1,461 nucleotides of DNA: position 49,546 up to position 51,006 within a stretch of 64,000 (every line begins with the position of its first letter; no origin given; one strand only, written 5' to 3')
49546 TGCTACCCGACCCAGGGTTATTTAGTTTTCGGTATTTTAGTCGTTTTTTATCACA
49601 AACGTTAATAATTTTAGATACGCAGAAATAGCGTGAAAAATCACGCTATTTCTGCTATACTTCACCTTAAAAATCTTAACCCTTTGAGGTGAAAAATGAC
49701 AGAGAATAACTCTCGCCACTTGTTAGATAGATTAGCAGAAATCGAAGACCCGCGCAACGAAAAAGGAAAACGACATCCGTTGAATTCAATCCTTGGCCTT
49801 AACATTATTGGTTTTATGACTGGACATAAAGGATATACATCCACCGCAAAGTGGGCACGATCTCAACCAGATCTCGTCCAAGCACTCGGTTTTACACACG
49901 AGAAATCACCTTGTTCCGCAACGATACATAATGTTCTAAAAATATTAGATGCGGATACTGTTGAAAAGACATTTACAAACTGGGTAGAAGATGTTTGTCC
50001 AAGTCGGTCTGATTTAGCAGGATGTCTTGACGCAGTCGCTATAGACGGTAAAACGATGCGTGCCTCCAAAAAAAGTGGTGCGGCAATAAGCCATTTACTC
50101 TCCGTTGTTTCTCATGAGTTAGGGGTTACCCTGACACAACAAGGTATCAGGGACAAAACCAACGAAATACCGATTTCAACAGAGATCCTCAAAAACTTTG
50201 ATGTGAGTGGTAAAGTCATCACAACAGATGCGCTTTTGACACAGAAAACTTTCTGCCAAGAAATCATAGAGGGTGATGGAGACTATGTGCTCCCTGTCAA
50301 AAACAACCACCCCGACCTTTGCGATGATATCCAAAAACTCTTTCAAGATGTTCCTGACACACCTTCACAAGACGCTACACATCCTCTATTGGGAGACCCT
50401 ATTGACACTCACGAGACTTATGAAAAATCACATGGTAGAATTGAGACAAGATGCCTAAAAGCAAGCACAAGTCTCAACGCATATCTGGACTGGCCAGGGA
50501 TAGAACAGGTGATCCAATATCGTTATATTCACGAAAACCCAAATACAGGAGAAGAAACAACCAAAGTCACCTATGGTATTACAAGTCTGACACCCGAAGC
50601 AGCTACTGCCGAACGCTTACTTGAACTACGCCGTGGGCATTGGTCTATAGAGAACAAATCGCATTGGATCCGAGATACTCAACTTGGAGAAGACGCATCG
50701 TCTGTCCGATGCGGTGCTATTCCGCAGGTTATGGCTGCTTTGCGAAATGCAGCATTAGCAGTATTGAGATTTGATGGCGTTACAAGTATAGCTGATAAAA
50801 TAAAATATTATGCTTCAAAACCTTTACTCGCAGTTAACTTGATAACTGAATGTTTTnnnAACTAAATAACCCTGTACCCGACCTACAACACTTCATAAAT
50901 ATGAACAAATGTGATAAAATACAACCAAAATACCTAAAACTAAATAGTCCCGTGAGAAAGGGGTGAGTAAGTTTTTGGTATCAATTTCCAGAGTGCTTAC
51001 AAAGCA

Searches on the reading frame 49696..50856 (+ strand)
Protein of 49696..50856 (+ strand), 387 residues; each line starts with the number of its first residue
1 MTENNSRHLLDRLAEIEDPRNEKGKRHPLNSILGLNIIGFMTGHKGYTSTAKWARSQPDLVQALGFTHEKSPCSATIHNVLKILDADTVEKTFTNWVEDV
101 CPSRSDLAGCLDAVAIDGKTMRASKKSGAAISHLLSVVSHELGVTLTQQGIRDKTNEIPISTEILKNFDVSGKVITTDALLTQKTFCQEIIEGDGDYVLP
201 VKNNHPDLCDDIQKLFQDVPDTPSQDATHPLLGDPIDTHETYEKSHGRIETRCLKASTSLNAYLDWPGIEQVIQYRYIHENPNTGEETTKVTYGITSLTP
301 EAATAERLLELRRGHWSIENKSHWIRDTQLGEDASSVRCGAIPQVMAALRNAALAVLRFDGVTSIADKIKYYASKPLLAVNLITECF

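Call 59: search_protein_families(library=pfam, proteins=[window:49696-50856:+], max_evalue=0.001)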
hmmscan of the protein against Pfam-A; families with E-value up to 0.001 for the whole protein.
window:49696-50856:+ (387 aa): 2 families
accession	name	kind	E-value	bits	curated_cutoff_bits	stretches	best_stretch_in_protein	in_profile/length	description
PF13808.11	DDE_Tnp_1_assoc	-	1e-17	64.4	32.3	1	11-97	2-88/88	DDE_Tnp_1-associated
PF01609.27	DDE_Tnp_1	-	8.8e-13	48.9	23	1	111-354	4-198/200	Transposase DDE domain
